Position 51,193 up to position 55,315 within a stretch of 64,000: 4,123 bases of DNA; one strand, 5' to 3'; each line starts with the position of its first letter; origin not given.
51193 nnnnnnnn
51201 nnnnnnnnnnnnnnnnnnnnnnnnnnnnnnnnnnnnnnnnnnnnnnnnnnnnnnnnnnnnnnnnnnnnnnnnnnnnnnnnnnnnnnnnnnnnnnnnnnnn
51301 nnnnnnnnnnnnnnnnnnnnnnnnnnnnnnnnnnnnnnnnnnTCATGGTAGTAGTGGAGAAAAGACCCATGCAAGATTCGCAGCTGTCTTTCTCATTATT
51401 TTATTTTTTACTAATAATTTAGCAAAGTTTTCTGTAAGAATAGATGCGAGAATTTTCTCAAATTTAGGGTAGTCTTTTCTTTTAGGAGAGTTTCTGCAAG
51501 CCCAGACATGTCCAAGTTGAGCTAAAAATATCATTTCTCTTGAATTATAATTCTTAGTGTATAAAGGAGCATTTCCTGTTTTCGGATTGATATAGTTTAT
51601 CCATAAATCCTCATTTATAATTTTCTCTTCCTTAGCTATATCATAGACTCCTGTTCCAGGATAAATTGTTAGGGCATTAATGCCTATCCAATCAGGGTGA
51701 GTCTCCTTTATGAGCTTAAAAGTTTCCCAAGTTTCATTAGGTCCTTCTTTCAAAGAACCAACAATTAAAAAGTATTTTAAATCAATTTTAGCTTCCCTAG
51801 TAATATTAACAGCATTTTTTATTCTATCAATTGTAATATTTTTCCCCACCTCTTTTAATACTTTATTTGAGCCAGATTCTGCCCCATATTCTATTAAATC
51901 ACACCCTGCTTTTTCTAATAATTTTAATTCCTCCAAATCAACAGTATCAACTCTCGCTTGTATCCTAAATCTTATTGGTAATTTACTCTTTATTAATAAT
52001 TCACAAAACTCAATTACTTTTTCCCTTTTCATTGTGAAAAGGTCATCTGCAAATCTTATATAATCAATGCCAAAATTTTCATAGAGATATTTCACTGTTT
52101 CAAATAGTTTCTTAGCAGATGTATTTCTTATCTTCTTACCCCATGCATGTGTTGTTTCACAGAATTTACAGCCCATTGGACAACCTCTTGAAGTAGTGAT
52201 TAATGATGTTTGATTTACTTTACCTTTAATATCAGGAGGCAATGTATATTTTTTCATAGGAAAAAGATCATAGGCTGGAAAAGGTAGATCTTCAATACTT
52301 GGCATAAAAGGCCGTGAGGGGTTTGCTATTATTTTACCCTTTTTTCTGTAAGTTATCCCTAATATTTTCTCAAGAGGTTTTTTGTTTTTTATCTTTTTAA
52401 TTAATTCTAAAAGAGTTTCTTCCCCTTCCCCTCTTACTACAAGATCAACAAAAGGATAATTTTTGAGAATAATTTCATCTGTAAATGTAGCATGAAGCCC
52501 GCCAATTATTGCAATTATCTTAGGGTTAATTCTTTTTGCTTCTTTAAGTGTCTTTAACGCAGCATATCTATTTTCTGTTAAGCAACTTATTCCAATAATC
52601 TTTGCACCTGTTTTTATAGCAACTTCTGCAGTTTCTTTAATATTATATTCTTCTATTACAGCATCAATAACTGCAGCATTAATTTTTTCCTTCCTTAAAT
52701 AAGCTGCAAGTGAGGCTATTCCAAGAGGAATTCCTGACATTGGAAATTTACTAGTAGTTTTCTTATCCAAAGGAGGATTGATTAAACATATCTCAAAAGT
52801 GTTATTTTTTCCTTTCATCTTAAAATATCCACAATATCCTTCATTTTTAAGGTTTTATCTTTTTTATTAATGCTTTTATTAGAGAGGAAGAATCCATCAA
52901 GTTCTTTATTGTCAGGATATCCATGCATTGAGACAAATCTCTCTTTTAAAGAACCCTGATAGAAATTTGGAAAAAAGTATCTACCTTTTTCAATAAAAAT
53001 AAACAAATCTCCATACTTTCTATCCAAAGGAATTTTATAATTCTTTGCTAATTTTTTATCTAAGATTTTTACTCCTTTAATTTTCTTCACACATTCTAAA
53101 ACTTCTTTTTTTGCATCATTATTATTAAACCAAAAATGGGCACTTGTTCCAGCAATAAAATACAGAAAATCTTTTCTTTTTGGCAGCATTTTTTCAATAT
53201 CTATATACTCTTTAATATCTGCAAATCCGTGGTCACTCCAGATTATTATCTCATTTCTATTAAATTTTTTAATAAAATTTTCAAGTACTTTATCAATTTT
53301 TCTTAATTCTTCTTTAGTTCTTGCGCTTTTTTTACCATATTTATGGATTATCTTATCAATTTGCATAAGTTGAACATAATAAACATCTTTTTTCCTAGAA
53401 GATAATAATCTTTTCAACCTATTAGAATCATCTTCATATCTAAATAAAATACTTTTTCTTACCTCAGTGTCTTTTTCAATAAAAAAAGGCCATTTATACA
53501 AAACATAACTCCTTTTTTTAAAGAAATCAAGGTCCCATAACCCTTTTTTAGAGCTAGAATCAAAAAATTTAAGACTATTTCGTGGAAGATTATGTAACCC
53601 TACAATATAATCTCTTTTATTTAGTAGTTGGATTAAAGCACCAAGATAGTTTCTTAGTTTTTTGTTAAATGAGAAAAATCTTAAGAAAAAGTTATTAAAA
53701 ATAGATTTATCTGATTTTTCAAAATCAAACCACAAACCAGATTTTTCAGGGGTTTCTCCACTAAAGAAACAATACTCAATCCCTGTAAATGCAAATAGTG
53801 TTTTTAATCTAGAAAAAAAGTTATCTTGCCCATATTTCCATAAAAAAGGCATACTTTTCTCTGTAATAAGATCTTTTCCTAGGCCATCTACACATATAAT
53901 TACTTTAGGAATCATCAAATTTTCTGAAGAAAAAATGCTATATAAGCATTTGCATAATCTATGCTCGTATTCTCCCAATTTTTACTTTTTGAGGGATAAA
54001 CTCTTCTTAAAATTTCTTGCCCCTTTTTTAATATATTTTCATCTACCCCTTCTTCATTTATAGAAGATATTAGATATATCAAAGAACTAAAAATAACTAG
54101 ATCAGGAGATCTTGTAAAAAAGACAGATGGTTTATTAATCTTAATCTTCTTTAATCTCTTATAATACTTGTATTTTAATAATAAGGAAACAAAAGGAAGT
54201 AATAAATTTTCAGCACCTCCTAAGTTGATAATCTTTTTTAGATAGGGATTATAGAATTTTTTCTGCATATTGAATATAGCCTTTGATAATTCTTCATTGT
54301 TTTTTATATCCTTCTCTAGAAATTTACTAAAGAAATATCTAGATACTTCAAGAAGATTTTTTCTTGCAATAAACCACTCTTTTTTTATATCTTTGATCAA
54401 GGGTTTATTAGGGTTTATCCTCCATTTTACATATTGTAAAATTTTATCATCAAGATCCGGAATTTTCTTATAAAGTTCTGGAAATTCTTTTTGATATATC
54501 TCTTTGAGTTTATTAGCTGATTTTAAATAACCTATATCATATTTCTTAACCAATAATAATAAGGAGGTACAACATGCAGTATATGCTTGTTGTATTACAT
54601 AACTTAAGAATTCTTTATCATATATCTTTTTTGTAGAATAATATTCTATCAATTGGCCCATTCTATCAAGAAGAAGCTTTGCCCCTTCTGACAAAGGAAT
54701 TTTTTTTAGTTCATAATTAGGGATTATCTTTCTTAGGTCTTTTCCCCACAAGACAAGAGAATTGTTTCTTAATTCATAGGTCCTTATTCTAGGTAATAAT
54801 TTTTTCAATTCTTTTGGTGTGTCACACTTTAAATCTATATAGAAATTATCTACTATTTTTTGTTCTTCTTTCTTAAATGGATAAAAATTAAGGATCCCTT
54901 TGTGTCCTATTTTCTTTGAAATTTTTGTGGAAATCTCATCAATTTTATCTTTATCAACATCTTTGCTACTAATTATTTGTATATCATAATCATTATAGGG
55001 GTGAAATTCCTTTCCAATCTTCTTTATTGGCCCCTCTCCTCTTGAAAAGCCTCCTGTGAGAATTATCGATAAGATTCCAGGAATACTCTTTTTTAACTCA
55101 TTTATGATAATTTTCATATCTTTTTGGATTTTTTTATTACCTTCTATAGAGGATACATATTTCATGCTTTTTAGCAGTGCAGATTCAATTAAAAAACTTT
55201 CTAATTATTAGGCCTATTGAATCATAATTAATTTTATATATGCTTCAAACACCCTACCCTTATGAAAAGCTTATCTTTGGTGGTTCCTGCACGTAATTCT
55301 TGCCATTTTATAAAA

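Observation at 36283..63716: Very large surface-glycan locus with three cobalamin-dependent radical SAM enzymes, one SPASM radical SAM and two SAM methyltransferases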

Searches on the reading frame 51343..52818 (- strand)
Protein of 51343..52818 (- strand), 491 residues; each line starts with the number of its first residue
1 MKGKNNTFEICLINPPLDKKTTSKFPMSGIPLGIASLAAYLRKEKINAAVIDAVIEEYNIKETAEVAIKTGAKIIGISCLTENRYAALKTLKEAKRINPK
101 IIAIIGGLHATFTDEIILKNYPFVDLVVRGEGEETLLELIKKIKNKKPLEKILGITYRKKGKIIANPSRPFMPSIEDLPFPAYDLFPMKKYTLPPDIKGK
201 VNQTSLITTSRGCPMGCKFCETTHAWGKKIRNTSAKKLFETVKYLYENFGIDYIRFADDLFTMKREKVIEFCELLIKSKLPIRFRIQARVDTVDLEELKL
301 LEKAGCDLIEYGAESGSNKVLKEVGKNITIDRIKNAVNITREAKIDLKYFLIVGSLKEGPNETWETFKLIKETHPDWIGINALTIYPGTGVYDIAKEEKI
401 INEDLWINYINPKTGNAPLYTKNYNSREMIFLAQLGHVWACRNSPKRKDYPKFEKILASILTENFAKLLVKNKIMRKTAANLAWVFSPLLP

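Call 5: search_protein_families(library=pfam, proteins=[window:51343-52818:-], max_evalue=0.01)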
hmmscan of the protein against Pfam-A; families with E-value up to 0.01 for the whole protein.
window:51343-52818:- (491 aa): 3 families
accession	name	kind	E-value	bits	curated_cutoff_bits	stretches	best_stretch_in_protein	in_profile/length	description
PF02310.24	B12-binding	-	5e-24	84.9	32.1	1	23-139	6-120/121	B12 binding domain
PF04055.27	Radical_SAM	-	3.3e-21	76.6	29.5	1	208-370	2-166/166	Radical SAM superfamily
PF19864.5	Radical_SAM_N2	-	0.001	19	29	1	92-147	78-129/151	Radical SAM proteins, N-terminal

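Call 11: search_protein_families(library=ncbifam, proteins=[window:51343-52818:-], max_evalue=0.001)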
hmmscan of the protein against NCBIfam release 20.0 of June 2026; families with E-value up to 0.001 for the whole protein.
window:51343-52818:- (491 aa): 33 families (the best 25 are shown)
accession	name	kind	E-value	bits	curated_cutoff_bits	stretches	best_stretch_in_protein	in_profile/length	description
TIGR02026.1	BchE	equivalog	2.5e-62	211.3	481.35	1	10-411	2-403/497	magnesium-protoporphyrin IX monomethyl ester anaerobic oxidative cyclase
NF050148.1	rSAM_ApyD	equivalog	6.8e-49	166.8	750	1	61-392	64-390/645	RiPP biosynthesis radical SAM protein ApyD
TIGR03471.1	HpnJ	equivalog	1.1e-44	153.2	577.6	1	48-407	47-399/472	hopanoid biosynthesis associated radical SAM protein HpnJ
NF038361.1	rSAM_Sden_1168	equivalog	5.5e-40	137.4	575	1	82-396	155-474/560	Sden_1168 family B12-binding radical SAM P-methyltransferase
TIGR03975.1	rSAM_ocin_1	subfamily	3.3e-36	125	281.85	1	45-353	103-410/606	RiPP maturation radical SAM C-methyltransferase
TIGR04072.2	rSAM_ladder_B12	equivalog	1.5e-33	116.1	360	2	207-404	183-381/443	lipid biosynthesis B12-binding/radical SAM protein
TIGR04013.1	B12_SAM_MJ_1487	hypoth_equivalog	3.3e-30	105.2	251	2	49-256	14-202/382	TIGR04013 family B12-binding domain/radical SAM domain-containing protein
TIGR04479.1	bcpD_PhpK_rSAM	subfamily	4e-29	101.3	600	1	32-382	73-418/504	PhpK family radical SAM P-methyltransferase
TIGR04385.1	B12_rSAM_cofa1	equivalog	7.7e-29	101.2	450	1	31-420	20-422/438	B12 lower ligand biosynthesis radical SAM protein BzaD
TIGR04014.1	B12_SAM_MJ_0865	equivalog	3.8e-27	95.1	360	1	100-397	68-360/434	methyl-coenzyme M reductase glutamine C-methyltransferase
NF033712.0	B12_rSAM_KedN5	subfamily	6.9e-27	93.9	700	1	24-279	10-268/624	KedN5 family methylcobalamin-dependent radical SAM C-methyltransferase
NF033070.1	rSAM_AprD4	equivalog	9.3e-27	94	500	1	175-402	170-397/456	AprD4 family radical SAM diol-dehydratase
TIGR04367.1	HpnR_B12_rSAM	equivalog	3.1e-26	92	650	1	31-393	22-371/490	hopanoid C-3 methylase HpnR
NF040542.1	rSAM_RCCLKC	equivalog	8.9e-25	87.7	450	1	31-349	13-326/423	arsinothricin biosynthesis radical SAM protein ArsL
TIGR04190.1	B12_SAM_Ta0216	equivalog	2.5e-21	75.9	500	1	30-351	36-373/554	TIGR04190 family B12-binding domain/radical SAM domain protein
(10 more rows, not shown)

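Call 12: find_encoding_contigs(protein=window:51343-52818:-, flank=2000, max_places=4)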
Protein window:51343-52818:- (491 aa): 8 contigs read that carry it; 4 places shown.
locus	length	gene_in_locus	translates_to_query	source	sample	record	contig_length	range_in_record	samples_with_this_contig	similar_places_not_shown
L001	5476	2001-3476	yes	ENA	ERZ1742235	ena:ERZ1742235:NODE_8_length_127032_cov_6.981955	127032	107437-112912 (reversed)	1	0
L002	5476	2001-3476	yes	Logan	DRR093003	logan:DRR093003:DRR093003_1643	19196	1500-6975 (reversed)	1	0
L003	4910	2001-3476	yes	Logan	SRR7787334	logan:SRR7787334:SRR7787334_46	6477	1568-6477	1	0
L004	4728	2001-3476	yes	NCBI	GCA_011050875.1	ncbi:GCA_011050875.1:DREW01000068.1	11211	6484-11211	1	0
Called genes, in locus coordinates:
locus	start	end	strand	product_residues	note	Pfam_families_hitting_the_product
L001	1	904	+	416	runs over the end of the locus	-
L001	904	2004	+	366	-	PF01663:Phosphodiest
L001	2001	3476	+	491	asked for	PF02310:B12-binding, PF04055:Radical_SAM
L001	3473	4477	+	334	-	PF01073:3Beta_HSD, PF01370:Epimerase, PF02719:Polysacc_synt_2, PF04321:RmlD_sub_bind, PF05368:NmrA, PF07993:NAD_binding_4, PF08659:KR, PF13460:NAD_binding_10, +2 more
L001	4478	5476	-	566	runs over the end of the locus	PF13231:PMT_2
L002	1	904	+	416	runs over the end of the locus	-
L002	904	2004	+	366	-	PF01663:Phosphodiest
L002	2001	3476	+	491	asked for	PF02310:B12-binding, PF04055:Radical_SAM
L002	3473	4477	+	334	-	PF01073:3Beta_HSD, PF01370:Epimerase, PF02719:Polysacc_synt_2, PF04321:RmlD_sub_bind, PF05368:NmrA, PF07993:NAD_binding_4, PF08659:KR, PF13460:NAD_binding_10, +2 more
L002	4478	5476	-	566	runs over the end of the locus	PF13231:PMT_2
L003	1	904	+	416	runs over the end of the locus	-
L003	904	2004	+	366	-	PF01663:Phosphodiest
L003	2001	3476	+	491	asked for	PF02310:B12-binding, PF04055:Radical_SAM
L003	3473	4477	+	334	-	PF01073:3Beta_HSD, PF01370:Epimerase, PF02719:Polysacc_synt_2, PF04321:RmlD_sub_bind, PF05368:NmrA, PF07993:NAD_binding_4, PF08659:KR, PF13460:NAD_binding_10, +2 more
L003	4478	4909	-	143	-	?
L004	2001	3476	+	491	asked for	PF02310:B12-binding, PF04055:Radical_SAM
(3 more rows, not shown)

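Call 15: search_solved_structures(query=window:51343-52818:-, max_evalue=0.01)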
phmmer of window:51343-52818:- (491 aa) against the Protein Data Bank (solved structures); distinct sequences matched with E-value up to 0.01: 5.
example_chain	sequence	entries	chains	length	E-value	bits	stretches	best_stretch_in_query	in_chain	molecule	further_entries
6fd2_B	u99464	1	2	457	1.4e-20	76.6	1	170-398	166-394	Putative apramycin biosynthetic oxidoreductase 4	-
5ul2_A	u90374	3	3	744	1.5e-18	69.9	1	23-373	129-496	OxsB protein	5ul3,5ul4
9ccb_A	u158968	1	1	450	7.5e-14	54.5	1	102-396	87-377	Radical SAM core domain-containing protein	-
7kdx_A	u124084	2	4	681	2.3e-13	52.9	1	30-252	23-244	Methyltransferase TokK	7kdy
9n1b_A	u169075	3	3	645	0.00012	24.2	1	72-273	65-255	Radical SAM protein | Radical SAM enzyme CysS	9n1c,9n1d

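Call 39: find_homologous_proteins(query=window:51343-52818:-, max_evalue=1e-10)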
Query window:51343-52818:- (491 aa): 409 proteins with E <= 1e-10 among 8000 candidates; the best 120 are listed.
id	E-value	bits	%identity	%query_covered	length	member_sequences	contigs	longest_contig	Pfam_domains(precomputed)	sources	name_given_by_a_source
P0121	0.0e+0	1104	100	100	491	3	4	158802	PF04055.28,PF02310.25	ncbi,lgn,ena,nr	ncbi:MAG TPA: radical SAM protein [Candidatus Pacearchaeota archaeon]|nr:coproporphyrinogen III oxid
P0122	1.8e-260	883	77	100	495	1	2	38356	PF04055.28,PF02310.25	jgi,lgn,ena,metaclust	metaclust:\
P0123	2.8e-255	866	79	98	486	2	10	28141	PF04055.28,PF02310.25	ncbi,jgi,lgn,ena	-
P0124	8.2e-255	864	79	98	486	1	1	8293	PF04055.28,PF02310.25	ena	-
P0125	3.7e-254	862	78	98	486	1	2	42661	PF04055.28,PF02310.25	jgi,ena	-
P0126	8.0e-253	857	76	98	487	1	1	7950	PF04055.28,PF02310.25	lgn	-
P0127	5.9e-252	855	77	98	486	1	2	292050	PF04055.28,PF02310.25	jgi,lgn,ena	-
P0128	7.1e-251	851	76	98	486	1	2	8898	PF04055.28,PF02310.25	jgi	jgi:radical SAM superfamily enzyme YgiQ (UPF0313 family)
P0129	1.1e-250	850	76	98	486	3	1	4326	PF04055.28,PF02310.25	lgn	-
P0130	3.2e-250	849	75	98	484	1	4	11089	PF04055.28,PF02310.25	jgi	-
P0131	2.4e-249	846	75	99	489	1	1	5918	PF04055.28,PF02310.25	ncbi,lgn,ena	-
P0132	3.0e-249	846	75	98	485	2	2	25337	PF04055.28,PF02310.25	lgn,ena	-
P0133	5.1e-248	842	75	98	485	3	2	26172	PF04055.28,PF02310.25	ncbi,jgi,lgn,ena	-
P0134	4.1e-246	835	75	98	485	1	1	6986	PF04055.28,PF02310.25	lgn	-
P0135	1.0e-243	827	73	100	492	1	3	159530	PF04055.28,PF02310.25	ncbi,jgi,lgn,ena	-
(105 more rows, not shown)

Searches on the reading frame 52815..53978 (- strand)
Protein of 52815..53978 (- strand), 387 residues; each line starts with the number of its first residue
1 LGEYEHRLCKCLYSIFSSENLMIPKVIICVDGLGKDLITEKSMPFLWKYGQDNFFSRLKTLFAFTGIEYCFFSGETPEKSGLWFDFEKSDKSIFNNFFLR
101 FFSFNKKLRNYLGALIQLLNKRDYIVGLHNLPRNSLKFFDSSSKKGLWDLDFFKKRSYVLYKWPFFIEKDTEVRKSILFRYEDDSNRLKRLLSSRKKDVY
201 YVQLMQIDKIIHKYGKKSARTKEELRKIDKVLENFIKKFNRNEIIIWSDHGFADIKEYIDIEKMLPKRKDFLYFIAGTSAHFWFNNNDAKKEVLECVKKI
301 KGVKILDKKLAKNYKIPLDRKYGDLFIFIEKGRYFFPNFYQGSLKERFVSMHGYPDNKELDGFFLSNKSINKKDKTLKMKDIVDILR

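Call 5: search_protein_families(library=pfam, proteins=[window:52815-53978:-], max_evalue=0.01)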
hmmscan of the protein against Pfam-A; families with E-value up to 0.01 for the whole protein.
window:52815-53978:- (387 aa): 3 families
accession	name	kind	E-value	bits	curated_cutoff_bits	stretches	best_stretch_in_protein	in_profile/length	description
PF01663.27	Phosphodiest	-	4.8e-19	69.6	23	1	27-354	3-341/342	Type I phosphodiesterase / nucleotide pyrophosphatase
PF08665.17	PglZ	-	4.3e-06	27.3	25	1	175-253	96-173/179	PglZ domain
PF25294.1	RENR_N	-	0.0072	16.5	39.4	0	189-240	189-240/256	Renin receptor N-terminal domain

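Call 21: search_protein_families(library=ncbifam, proteins=[window:52815-53978:-], max_evalue=0.001)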
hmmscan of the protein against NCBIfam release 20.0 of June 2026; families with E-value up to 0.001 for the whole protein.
window:52815-53978:- (387 aa): 1 family
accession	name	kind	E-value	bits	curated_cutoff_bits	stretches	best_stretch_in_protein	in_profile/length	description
NF051873.1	AlkPhosPhoY32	equivalog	0.00043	18.9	1000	1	195-260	278-347/539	alkaline phosphatase PhoY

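Call 49: search_solved_structures(query=window:52815-53978:-, max_evalue=0.1)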
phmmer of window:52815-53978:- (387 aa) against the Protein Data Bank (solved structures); distinct sequences matched with E-value up to 0.1: 1.
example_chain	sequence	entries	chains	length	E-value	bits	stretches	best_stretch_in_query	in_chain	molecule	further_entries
5ege_A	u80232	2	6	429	0.0079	18.6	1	143-256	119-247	Ectonucleotide pyrophosphatase/phosphodiesterase family member 6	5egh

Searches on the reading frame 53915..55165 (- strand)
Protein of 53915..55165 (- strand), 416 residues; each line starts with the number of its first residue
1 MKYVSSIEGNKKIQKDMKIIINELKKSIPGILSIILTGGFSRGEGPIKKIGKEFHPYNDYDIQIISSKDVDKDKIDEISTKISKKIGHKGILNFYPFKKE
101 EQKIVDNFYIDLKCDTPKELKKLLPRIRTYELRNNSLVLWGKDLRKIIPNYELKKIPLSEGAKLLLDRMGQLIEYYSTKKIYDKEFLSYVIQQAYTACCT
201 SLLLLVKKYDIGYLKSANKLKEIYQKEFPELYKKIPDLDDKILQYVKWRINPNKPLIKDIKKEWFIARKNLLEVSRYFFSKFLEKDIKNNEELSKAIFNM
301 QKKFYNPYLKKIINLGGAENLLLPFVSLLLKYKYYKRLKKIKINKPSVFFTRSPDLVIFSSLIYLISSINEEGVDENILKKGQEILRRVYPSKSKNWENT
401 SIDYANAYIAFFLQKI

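Call 5: search_protein_families(library=pfam, proteins=[window:53915-55165:-], max_evalue=0.01)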
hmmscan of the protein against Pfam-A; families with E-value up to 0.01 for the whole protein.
window:53915-55165:- (416 aa): 0 families

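Call 11: search_protein_families(library=ncbifam, proteins=[window:53915-55165:-], max_evalue=0.001)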
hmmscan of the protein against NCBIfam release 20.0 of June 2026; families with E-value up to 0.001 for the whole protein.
window:53915-55165:- (416 aa): 0 families

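Call 48: search_solved_structures(query=window:53915-55165:-, max_evalue=1)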
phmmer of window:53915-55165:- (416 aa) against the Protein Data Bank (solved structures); distinct sequences matched with E-value up to 1: 2.
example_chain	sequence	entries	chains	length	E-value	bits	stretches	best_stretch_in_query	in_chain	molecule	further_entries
2w49_2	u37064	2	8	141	0.3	13.3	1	267-313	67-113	TROPONIN I, FAST SKELETAL MUSCLE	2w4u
1wfs_A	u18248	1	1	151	0.66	12.2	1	113-192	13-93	Glia maturation factor gamma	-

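Call 57: predict_structure(protein=window:53915-55165:-)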
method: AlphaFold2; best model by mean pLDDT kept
length: 416 residues; sequences in the alignment: 1
mean_pLDDT: 44.6   pTM: 0.28
mean pLDDT of the five models: 44.6, 39.6, 35.9, 34.9, 34.4
residues with pLDDT >= 90: 0; 70-90: 3; 50-70: 118; < 50: 295
segments of 3 or more residues with pLDDT < 50: 1-11, 30-68, 89-168, 170-218, 227-278, 304-320, 342-353, 386-416
pLDDT, mean of each block of 10 residues (from residue 1): 30 57 61 35 29 32 45 63 58 35 31 40 41 31 32 37 48 46 43 47 42 43 50 44 38 31 34 47 57 63 45 43 57 65 42 50 60 55 48 34 42 38
secondary structure, 60 per line:
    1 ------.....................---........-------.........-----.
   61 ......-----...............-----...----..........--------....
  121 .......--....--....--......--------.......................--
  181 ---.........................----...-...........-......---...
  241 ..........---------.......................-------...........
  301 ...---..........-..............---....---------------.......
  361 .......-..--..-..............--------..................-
elements in order: H7-27 E31-38 H46-54 E60-66 H72-86 E92-94 H99-108 H117-127 E130-133 E136-139 H142-147 H158-178 H184-208 H217-227 H229-234 H238-250 H260-282 H290-303 H307-316 H318-331 H335-338 H354-367 H376-389 H398-415
